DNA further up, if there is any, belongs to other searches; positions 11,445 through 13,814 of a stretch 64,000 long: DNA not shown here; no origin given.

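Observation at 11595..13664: cNMP-binding / degenerate MinD-like / patatin phospholipase fusion, translationally coupled to an endonuclease III-like gene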

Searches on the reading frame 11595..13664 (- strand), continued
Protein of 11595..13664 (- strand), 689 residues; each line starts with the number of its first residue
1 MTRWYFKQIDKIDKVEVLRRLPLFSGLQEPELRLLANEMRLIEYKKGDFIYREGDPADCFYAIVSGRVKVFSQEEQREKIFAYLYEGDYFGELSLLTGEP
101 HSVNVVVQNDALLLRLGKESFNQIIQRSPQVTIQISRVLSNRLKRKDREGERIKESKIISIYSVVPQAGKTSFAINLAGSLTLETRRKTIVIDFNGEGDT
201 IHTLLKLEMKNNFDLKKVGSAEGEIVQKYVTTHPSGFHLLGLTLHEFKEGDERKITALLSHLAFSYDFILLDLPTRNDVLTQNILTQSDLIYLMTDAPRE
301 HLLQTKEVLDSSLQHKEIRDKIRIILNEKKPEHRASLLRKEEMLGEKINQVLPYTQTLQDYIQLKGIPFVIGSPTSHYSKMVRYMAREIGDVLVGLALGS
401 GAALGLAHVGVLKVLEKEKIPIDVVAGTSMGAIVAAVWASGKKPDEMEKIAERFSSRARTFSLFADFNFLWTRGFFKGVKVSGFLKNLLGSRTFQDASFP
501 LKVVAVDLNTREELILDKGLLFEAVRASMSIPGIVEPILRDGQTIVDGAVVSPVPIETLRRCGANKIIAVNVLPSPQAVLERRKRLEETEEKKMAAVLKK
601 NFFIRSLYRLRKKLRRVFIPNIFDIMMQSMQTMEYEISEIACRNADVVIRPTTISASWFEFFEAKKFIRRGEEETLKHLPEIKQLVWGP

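Call 47: find_encoding_contigs(protein=P0119, flank=10000, max_places=1)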
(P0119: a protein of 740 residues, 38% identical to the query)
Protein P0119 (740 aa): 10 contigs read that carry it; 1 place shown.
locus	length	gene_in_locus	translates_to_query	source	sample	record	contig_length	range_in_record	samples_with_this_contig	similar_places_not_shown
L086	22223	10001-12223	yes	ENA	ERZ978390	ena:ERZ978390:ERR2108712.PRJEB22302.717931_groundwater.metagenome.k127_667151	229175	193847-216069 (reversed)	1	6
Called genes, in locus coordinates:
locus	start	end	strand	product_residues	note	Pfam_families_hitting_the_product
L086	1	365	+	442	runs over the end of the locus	PF00350:Dynamin_N (faint), PF01926:MMR_HSR1, PF02421:FeoB_N, PF03193:RsgA_GTPase (faint), PF00009:GTP_EFTU, PF01926:MMR_HSR1, PF02421:FeoB_N, PF14714:KH_dom-like (weak), +2 more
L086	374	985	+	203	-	PF02660:G3P_acyltransf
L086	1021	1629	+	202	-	PF05036:SPOR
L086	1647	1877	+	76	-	-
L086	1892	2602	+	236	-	PF03853:YjeF_N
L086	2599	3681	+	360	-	PF01761:DHQ_synthase, PF24621:DHQS_C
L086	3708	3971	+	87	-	-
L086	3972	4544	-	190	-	-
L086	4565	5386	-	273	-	PF13191:AAA_16, PF20703:nSTAND1 (weak), PF09848:SLFN-g3_helicase, PF13173:AAA_14 (faint), PF13401:AAA_22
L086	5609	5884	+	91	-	PF07238:PilZ (weak)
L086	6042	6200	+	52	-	-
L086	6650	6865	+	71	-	-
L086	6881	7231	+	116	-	PF11969:DcpS_C, PF01230:HIT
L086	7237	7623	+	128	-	PF07238:PilZ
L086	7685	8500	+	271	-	PF02129:Peptidase_S15 (weak), PF00561:Abhydrolase_1, PF12146:Hydrolase_4, PF12697:Abhydrolase_6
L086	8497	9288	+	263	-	PF01887:SAM_HAT_N, PF20257:SAM_HAT_C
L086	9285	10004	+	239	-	PF03009:GDPD, PF13653:GDPD_2 (faint)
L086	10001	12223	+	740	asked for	PF00027:cNMP_binding, PF01734:Patatin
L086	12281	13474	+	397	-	PF00108:Thiolase_N, PF00109:ketoacyl-synt (weak), PF02803:Thiolase_C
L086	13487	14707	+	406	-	PF02737:3HCDH_N, PF00725:3HCDH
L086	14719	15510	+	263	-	PF00378:ECH_1, PF16113:ECH_2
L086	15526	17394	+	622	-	PF02771:Acyl-CoA_dh_N, PF02770:Acyl-CoA_dh_M, PF00441:Acyl-CoA_dh_1, PF08028:Acyl-CoA_dh_2 (weak), PF21263:Acyl-CoA-dh_C (faint), PF21343:ACAD9-ACADV_C (weak)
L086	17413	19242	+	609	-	PF00501:AMP-binding, PF23562:AMP-binding_C_3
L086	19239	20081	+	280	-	PF00561:Abhydrolase_1, PF12146:Hydrolase_4, PF12697:Abhydrolase_6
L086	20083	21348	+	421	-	PF00515:TPR_1 (faint), PF07719:TPR_2 (faint), PF13181:TPR_8 (faint), PF13414:TPR_11 (faint), PF13424:TPR_12 (weak), PF13485:Peptidase_MA_2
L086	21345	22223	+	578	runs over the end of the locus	PF14716:HHH_8, PF00633:HHH (faint), PF14520:HHH_5, PF14791:DNA_pol_B_thumb, PF02811:PHP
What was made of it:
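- In L086 it overlaps the target start by 4 bp, within the order Hydrolase_4-SAM_HAT-GDPD-target-thiolase-HCDH-ECH-ACAD-FadD-Hydrolase_4 (call 47).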

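Call 48: search_protein_families(library=ncbifam, proteins=[L086:9285-10004:+, L086:19239-20081:+, L086:15526-17394:+], max_evalue=0.00001)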
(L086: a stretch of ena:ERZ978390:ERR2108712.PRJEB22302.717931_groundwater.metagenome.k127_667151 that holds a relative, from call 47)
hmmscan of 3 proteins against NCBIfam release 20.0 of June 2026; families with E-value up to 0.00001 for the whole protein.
L086:9285-10004:+ (239 aa): 3 families
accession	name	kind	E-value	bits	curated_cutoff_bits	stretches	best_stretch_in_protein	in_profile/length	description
NF006989.0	PRK09454.1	equivalog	2.1e-54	184.5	264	1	4-236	10-248/251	glycerophosphodiester phosphodiesterase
NF053857.1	LysphglycPlipDStph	equivalog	3.3e-21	75.9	450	1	3-84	45-126/305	lysophosphatidylglycerol phospholipase D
NF008354.0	PRK11143.1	equivalog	4.4e-13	48.9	254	1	6-62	33-89/359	glycerophosphodiester phosphodiesterase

L086:19239-20081:+ (280 aa): 10 families
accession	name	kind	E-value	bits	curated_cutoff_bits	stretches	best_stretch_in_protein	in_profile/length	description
NF011457.0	PRK14875.1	equivalog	1.8e-15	56.8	307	1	29-136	130-230/372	acetoin dehydrogenase dihydrolipoyllysine-residue acetyltransferase subunit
NF052543.1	PhlpBipLPA4030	equivalog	4.6e-11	42.5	450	1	20-125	59-163/312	phospholipase BipL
NF008019.0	PRK10749.1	equivalog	1.7e-09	37.2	362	1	31-151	54-178/335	lysophospholipase L2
TIGR03695.1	menH_SHCHC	equivalog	1.8e-08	34.1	208.55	1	32-133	3-100/252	2-succinyl-6-hydroxy-2,4-cyclohexadiene-1-carboxylate synthase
NF051488.1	bifunc_PcaDC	exception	4.2e-08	32.7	390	1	31-262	12-237/375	bifunctional 3-oxoadipate enol-lactonase/4-carboxymuconolactone decarboxylase PcaDC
TIGR01738.1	bioH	equivalog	8.1e-08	32.2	206.95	0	33-133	6-94/245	pimeloyl-ACP methyl ester esterase BioH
NF052610.1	macro_16_ester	equivalog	2.8e-07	30.2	420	0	198-263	204-268/281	alpha/beta fold macrolide esterase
TIGR02427.1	protocat_pcaD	equivalog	1.8e-06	27.5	255.85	0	21-132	3-107/251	3-oxoadipate enol-lactonase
TIGR03056.1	bchO_mg_che_rel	equivalog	3.6e-06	26.2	172.55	0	190-275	197-276/278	alpha/beta fold hydrolase BchO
NF045948.1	ProImpepThrmp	equivalog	4.3e-06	26.4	500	1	17-132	11-123/291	proline iminopeptidase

L086:15526-17394:+ (622 aa): 22 families
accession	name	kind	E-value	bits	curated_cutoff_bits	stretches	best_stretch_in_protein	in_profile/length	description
NF058590.1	AcCoDHFadEBacil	equivalog_domain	5.5e-85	286.1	600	1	93-470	57-433/586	acyl-CoA dehydrogenase FadE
NF042972.1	AcrlCoAredClosAcrC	equivalog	1.2e-76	257.8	640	1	72-448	17-377/378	acryloyl-CoA reductase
NF042439.1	SulpropCoADesulf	equivalog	6.6e-63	212.7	600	1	78-453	11-376/379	3-sulfinopropanoyl-CoA desulfinase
NF043006.1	CyhCrbnylCoADH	equivalog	1.4e-57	195.4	650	1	72-449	16-377/380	cyclohexane-1-carbonyl-CoA dehydrogenase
NF007000.1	PRK09463.1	subfamily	3.5e-54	184.3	600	1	77-558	60-554/726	acyl-CoA dehydrogenase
NF045652.1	ProlPCPDhRedW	equivalog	4.3e-54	183.8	650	1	101-445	43-371/376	L-prolyl-[peptidyl-carrier protein] dehydrogenase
NF045552.1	GlutCoADH_Des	equivalog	6.9e-52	176.9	470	1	71-449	16-381/387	glutaryl-CoA dehydrogenase Acd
NF009586.0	PRK13026.1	subfamily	8.5e-49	166.5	608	1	77-404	95-434/777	acyl-CoA dehydrogenase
NF053553.1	prodigi_MBC_PigA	equivalog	1.7e-43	149.2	500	1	98-446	45-378/381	prodigiosin MBC biosynthesis dehydrogenase PigA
NF008997.0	PRK12341.1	equivalog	5.1e-40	137.7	537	1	83-448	31-377/382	acyl-CoA dehydrogenase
NF002885.1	PRK03354.1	equivalog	5.3e-36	124.4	540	1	83-449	31-375/378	crotonobetainyl-CoA dehydrogenase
NF038187.1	FadE_coli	exception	1.9e-34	118.9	1300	1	87-405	146-475/816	acyl-CoA dehydrogenase FadE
TIGR03207.1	cyc_hxne_CoA_dh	equivalog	3.7e-31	108.2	575.35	1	71-447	12-371/372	cyclohexanecarboxyl-CoA dehydrogenase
NF052270.1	Staph_DH_FadE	equivalog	7.2e-27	94.1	600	1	135-445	101-391/400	acyl-CoA dehydrogenase FadE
NF049984.1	Rv1679_FadE16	equivalog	6.3e-21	75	600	1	81-439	16-357/371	Rv1679 family acyl-CoA dehydrogenase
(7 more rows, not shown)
